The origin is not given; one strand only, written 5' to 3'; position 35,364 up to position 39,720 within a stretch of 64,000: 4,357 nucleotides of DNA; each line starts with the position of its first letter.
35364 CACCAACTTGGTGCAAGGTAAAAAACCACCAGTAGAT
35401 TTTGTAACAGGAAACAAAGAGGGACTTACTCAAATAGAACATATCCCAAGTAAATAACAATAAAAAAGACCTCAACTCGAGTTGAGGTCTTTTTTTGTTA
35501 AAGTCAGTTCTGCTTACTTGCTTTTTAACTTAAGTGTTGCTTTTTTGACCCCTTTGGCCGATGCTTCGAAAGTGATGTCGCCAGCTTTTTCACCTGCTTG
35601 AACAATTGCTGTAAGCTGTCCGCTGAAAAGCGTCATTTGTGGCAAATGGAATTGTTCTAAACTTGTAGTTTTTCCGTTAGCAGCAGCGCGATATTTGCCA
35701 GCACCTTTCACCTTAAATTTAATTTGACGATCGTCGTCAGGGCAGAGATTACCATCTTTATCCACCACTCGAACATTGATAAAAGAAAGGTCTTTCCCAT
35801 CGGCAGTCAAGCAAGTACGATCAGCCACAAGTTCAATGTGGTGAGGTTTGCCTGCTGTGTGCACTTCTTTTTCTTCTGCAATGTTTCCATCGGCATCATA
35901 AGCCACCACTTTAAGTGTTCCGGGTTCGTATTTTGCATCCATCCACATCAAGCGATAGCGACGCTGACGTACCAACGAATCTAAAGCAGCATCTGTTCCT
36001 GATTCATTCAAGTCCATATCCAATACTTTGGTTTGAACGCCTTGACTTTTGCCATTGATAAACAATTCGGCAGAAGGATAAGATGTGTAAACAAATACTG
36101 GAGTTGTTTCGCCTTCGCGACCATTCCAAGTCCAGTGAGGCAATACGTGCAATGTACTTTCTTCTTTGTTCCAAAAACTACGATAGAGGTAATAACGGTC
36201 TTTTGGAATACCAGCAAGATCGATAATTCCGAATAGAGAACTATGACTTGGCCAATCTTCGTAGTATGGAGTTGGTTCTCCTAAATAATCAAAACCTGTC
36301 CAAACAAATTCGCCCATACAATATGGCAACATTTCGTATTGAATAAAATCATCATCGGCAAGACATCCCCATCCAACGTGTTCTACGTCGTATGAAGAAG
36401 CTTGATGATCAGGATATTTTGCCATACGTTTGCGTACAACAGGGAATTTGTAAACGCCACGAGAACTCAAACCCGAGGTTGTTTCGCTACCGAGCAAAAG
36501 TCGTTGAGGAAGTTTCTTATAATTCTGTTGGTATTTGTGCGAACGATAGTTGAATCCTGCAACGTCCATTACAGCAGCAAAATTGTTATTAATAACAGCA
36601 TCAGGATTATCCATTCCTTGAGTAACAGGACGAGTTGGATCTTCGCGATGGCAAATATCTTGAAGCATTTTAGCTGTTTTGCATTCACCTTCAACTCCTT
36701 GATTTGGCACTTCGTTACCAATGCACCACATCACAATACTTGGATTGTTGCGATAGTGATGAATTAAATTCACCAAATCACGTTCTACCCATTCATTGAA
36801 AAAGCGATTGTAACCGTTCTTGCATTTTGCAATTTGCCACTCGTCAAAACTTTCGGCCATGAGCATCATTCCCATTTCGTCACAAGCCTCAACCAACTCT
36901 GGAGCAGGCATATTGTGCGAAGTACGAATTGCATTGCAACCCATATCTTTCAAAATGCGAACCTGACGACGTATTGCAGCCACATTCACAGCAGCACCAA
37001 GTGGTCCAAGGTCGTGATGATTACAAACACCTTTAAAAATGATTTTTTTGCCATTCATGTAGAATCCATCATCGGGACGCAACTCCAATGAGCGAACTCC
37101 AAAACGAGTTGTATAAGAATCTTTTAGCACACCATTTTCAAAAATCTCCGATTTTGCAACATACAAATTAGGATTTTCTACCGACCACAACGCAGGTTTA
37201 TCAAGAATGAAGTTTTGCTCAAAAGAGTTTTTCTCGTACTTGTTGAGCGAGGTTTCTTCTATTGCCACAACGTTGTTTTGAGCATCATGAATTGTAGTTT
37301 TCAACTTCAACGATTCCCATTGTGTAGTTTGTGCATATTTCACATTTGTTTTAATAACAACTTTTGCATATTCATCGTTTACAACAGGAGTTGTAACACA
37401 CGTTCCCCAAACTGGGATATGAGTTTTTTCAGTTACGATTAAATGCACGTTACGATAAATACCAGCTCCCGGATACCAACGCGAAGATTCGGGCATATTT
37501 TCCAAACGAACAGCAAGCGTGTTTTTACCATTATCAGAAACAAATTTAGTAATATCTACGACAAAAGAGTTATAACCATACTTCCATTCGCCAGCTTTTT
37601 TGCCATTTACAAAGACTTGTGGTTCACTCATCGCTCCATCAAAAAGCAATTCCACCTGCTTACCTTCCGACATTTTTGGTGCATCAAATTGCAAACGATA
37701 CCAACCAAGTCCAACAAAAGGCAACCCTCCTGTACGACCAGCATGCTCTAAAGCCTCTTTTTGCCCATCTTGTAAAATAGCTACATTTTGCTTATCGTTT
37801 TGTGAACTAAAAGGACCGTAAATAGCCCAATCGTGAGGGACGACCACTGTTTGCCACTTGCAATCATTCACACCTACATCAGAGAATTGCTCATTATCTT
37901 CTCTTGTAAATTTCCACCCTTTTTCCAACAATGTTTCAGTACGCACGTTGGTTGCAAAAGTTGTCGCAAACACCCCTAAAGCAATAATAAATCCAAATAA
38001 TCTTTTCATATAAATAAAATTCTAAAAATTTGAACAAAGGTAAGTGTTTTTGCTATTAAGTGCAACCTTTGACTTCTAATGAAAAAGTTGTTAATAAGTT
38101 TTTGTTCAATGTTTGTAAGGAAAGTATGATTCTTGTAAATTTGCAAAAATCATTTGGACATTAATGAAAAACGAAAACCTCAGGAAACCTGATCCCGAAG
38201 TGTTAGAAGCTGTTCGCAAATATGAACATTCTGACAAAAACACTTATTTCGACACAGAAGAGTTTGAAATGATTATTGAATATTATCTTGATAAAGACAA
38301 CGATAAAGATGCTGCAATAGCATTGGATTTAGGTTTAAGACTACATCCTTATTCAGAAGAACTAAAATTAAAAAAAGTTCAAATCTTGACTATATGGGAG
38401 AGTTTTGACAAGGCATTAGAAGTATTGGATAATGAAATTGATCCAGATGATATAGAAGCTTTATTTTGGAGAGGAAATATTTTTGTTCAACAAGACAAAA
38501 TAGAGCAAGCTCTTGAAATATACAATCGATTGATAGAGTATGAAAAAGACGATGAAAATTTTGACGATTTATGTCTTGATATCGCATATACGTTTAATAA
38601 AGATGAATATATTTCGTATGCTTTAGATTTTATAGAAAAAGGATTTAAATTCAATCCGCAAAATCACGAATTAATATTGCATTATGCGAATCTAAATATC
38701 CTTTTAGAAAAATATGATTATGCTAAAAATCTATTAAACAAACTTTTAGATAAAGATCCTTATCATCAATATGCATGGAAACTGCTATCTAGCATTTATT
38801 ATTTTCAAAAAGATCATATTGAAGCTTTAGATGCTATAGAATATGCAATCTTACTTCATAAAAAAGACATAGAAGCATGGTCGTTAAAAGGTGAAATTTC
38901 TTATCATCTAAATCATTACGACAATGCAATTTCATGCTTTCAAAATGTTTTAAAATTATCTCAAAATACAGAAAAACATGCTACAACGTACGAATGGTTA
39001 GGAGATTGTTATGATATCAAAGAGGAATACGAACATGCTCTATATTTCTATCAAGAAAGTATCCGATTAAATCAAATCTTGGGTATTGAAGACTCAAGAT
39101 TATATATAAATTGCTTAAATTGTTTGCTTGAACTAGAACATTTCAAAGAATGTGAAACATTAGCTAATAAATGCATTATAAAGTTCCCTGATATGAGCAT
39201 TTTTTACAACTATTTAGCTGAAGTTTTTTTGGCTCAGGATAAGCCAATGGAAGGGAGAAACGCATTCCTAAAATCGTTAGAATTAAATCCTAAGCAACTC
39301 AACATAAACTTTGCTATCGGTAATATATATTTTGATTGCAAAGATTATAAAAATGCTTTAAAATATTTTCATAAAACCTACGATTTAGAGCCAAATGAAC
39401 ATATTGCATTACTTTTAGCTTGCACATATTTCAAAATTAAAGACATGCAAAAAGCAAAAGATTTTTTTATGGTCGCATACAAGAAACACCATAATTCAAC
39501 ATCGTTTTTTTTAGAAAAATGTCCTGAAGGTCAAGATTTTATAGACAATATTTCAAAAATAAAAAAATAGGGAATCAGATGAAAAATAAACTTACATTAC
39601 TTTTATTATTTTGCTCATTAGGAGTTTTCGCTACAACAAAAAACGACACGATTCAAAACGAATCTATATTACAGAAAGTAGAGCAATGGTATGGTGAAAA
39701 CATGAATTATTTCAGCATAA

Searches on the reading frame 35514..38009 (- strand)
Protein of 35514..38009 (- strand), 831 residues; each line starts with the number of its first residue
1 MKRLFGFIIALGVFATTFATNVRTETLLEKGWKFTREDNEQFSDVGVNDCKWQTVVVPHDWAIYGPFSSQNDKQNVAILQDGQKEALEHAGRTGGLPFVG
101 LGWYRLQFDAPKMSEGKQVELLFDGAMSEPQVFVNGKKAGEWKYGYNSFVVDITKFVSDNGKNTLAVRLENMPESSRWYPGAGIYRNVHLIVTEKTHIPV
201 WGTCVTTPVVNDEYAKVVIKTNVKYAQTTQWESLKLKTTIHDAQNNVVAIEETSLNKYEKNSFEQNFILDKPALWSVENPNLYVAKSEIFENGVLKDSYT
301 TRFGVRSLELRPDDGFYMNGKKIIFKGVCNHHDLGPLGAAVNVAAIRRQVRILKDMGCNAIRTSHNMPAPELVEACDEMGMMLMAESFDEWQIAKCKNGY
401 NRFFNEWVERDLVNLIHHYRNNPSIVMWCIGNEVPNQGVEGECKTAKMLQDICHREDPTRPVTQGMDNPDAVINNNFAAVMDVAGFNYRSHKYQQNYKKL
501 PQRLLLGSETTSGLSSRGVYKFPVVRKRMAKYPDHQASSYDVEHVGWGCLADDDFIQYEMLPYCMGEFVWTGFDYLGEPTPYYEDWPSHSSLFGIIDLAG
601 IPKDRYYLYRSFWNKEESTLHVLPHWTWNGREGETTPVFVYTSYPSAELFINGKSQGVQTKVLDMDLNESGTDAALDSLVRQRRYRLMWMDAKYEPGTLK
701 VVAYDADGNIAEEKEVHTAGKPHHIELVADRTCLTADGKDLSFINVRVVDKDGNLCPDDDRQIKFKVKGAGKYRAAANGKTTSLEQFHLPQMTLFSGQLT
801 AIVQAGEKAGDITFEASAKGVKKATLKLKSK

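Call 31: search_protein_families(library=pfam, proteins=[window:35514-38009:-], max_evalue=0.00001)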
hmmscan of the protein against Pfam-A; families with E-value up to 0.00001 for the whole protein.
window:35514-38009:- (831 aa): 7 families
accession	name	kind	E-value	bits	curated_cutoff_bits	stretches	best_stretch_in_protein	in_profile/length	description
PF18565.7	Glyco_hydro2_C5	-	1.7e-34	118.2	32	1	725-826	1-102/103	Glycoside hydrolase family 2 C-terminal domain 5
PF02836.23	Glyco_hydro_2_C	-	2e-26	93.3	21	1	313-521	5-222/302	Glycosyl hydrolases family 2, TIM barrel domain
PF16355.11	DUF4982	-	2.5e-22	79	23.9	1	633-709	1-58/61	Domain of unknown function (DUF4982)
PF02837.24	Glyco_hydro_2_N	-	1e-17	65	28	1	31-191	7-166/169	Glycosyl hydrolases family 2, sugar binding domain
PF00703.27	Glyco_hydro_2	-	1.1e-14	55.5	23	1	205-306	8-109/109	Glycosyl hydrolases family 2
PF22666.2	Glyco_hydro_2_N2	-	3.4e-07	30.9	27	1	103-174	51-122/167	Glycosyl hydrolase 2 galactose-binding domain-like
PF09134.16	Invasin_D3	-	3.5e-07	31.1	33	0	724-823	4-88/98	Invasin, domain 3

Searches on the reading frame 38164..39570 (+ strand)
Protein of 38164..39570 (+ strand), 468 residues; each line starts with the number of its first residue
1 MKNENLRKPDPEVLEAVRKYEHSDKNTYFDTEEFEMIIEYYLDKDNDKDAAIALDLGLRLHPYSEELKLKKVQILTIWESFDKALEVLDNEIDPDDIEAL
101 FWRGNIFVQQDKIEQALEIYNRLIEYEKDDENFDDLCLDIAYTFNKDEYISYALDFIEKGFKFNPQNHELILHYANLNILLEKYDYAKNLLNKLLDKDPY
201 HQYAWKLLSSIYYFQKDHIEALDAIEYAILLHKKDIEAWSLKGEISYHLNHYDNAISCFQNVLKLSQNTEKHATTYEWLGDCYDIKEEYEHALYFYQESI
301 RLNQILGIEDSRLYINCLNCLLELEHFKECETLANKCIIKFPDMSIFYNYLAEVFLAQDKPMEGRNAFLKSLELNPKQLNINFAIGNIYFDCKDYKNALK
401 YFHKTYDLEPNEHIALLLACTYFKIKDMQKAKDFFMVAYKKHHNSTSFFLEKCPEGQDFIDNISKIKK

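Call 70: search_protein_families(library=pfam, proteins=[window:38164-39570:+], max_evalue=0.000001)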
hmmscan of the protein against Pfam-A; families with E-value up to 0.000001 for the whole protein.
window:38164-39570:+ (468 aa): 16 families
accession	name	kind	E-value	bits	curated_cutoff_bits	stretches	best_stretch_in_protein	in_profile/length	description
PF07719.23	TPR_2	-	1.5e-27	93.8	27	0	237-268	2-33/34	Tetratricopeptide repeat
PF00515.34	TPR_1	-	1.1e-21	76.1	27.8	0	237-268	2-33/34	Tetratricopeptide repeat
PF14559.12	TPR_19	-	1.4e-20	73.8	25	0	81-136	7-64/68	Tetratricopeptide repeat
PF13424.12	TPR_12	-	3.1e-20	72.6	30.1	1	237-302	4-74/77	Tetratricopeptide repeat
PF23914.1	TPR_CcmH_CycH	-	1.5e-18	67.5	42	0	151-224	67-143/158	Cytochrome c-type biogenesis protein H TPR domain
PF13428.12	TPR_14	-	1e-17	63.2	23.5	0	169-208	2-41/44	Tetratricopeptide repeat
PF13432.12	TPR_16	-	1.7e-17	63.9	32.7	0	249-301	10-59/65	Tetratricopeptide repeat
PF13181.12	TPR_8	-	5e-15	54.7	25.7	0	237-268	2-33/34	Tetratricopeptide repeat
PF13431.12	TPR_17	-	7.8e-14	51.2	24.4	0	367-399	1-33/34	Tetratricopeptide repeat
PF13371.12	TPR_9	-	4.5e-13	49.4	35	0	210-267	3-60/73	Tetratricopeptide repeat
PF12895.13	ANAPC3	-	4.8e-12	46.4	27.2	0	183-261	4-81/82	Anaphase-promoting complex, cyclosome, subunit 3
PF13174.12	TPR_6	-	2.3e-11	44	26.3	0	98-126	1-29/33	Tetratricopeptide repeat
PF13414.12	TPR_11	-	2.5e-09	37.1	26.8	0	104-132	1-29/42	TPR repeat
PF25063.1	ARM_TT21_C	-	1.7e-07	31.7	35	0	171-232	98-159/209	Tetratricopeptide repeat protein 21 C-terminal ARM domain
PF09295.16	ChAPs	-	1.8e-07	31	20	0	182-294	183-289/395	ChAPs (Chs5p-Arf1p-binding proteins)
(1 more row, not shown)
